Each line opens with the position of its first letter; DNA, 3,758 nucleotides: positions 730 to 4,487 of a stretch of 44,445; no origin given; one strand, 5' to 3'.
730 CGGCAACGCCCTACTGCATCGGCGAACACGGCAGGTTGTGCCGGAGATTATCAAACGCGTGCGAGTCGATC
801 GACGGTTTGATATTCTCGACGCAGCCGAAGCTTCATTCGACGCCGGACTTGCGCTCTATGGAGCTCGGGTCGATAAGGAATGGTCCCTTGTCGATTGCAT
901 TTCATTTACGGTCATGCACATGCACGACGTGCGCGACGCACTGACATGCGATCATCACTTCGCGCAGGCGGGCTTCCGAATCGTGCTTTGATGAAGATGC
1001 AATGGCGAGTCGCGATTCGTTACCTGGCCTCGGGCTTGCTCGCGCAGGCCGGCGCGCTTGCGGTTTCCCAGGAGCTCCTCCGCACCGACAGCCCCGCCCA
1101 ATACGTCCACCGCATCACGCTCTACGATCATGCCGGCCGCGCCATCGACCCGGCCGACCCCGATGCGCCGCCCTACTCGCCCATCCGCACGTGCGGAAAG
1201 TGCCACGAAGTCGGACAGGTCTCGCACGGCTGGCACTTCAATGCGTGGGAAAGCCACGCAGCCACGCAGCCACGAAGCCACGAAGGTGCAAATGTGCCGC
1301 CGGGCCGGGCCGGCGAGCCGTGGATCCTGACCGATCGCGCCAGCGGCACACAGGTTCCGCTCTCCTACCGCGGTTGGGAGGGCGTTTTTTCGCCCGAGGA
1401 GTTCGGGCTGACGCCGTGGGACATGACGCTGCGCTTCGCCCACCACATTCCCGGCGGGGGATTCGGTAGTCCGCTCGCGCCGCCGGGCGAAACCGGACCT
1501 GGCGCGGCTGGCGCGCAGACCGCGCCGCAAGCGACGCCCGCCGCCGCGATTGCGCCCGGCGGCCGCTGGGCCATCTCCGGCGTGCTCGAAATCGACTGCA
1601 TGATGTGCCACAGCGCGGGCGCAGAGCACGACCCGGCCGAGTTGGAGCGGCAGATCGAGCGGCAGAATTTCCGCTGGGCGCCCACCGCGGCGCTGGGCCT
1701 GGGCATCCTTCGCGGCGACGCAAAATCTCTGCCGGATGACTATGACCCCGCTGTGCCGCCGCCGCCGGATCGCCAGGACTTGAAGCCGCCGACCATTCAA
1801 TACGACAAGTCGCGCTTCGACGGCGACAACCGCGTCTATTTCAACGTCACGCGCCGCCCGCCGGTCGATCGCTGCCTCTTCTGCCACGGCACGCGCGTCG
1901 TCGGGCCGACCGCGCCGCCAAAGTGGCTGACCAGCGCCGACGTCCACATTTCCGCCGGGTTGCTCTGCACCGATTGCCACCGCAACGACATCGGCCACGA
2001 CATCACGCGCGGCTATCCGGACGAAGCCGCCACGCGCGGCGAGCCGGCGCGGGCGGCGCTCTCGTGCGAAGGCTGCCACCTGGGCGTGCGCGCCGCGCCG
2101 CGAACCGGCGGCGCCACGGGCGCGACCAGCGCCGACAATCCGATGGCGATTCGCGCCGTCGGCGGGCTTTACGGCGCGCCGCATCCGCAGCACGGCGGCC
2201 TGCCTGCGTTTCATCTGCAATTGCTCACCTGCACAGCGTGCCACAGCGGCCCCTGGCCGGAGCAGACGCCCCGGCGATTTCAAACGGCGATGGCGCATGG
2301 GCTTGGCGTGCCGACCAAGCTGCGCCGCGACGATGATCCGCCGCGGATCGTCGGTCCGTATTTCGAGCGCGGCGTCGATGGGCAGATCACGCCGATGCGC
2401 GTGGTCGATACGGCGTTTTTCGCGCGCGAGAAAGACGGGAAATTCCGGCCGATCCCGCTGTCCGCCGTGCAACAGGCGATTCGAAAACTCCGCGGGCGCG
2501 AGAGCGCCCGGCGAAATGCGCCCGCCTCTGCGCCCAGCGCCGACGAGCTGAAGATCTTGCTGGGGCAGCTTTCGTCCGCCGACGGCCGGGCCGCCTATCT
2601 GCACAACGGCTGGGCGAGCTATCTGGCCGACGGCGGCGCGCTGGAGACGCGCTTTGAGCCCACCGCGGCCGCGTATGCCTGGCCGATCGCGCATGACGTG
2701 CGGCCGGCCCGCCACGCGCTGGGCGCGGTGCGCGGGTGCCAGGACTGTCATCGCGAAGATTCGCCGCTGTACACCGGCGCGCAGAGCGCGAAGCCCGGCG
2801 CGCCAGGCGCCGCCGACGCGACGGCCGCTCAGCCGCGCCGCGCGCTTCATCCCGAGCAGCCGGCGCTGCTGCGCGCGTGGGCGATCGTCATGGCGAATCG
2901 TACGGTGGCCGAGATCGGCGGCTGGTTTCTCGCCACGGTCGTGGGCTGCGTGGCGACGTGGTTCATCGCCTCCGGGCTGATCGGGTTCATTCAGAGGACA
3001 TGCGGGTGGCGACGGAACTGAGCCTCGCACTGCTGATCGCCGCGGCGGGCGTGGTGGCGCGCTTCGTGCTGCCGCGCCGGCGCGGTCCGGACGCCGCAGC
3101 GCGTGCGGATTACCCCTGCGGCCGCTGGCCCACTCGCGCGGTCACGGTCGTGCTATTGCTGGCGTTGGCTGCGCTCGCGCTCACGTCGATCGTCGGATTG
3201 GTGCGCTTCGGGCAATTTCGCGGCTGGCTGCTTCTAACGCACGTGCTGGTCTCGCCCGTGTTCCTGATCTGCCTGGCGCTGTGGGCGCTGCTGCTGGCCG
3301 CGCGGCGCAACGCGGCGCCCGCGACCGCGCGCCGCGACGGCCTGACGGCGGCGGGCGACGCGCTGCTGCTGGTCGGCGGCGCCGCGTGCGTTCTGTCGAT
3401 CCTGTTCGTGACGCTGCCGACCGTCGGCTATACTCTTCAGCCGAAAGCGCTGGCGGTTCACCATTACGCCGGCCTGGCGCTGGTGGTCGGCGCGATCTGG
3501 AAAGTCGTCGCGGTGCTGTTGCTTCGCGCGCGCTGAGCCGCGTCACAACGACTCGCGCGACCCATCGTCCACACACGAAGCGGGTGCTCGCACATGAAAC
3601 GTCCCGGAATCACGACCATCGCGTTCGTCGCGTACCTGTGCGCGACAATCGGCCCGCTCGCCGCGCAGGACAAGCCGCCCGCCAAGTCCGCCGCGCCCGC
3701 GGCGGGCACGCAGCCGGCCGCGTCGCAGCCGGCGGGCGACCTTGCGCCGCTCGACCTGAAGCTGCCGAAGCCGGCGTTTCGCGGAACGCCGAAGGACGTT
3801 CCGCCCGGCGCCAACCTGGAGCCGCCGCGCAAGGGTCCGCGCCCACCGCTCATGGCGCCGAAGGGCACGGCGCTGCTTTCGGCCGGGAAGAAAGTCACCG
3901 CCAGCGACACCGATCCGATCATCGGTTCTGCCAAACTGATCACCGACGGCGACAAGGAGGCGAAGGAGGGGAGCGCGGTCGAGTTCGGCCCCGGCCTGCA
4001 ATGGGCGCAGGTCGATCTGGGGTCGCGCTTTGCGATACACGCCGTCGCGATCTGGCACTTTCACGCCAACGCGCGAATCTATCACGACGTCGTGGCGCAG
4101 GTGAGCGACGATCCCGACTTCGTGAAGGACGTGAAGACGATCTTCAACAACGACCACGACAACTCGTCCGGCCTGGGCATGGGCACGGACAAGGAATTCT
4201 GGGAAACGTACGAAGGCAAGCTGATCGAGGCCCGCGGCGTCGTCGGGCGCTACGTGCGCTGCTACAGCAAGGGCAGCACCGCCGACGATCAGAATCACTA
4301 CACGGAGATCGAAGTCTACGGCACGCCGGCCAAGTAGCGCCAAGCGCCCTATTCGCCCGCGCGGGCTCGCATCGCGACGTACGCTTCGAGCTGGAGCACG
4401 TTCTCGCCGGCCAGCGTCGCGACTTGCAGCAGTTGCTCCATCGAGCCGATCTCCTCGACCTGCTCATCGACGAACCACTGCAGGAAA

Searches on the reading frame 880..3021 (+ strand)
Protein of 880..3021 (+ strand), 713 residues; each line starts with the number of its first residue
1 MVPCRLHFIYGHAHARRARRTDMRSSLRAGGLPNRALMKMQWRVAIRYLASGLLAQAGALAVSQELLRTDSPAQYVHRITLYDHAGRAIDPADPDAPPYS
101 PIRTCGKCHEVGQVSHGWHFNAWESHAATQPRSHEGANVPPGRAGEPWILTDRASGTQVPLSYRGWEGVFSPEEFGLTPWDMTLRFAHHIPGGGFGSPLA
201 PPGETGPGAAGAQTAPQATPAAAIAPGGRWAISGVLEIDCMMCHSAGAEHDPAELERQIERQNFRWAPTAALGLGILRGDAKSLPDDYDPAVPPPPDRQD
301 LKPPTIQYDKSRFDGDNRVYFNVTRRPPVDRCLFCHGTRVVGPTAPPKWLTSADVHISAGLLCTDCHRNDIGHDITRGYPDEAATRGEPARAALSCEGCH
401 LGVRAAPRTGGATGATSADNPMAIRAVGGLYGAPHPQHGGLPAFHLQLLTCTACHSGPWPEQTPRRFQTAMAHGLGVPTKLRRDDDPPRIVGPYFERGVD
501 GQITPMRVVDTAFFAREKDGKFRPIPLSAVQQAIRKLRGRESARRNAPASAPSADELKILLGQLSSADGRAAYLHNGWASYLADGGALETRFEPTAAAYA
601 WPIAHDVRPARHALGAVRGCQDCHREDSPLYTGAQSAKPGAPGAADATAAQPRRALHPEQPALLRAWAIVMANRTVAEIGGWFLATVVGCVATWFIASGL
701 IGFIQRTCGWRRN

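Call 63: search_protein_families(library=pfam, proteins=[window:880-3021:+], max_evalue=0.001)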
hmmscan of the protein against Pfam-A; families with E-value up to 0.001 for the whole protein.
window:880-3021:+ (713 aa): 2 families
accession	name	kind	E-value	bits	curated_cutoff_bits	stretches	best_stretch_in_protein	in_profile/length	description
PF14522.11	Cytochrome_C7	-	7.7e-08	32.5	24.8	0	352-406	4-54/67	Cytochrome c7 and related cytochrome c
PF14537.11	Cytochrom_c3_2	-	0.00014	22.7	25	0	329-369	26-66/79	Cytochrome c3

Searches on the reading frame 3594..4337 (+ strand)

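Call 63: search_protein_families(library=pfam, proteins=[window:3594-4337:+], max_evalue=0.001)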
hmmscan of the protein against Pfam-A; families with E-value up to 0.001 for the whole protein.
window:3594-4337:+ (247 aa): 1 family
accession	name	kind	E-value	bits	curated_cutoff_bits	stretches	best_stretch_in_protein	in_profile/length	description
PF22633.2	F5_F8_type_C_2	-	4.2e-05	24.5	27.8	1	117-188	3-73/91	NedA-like, galactose-binding domain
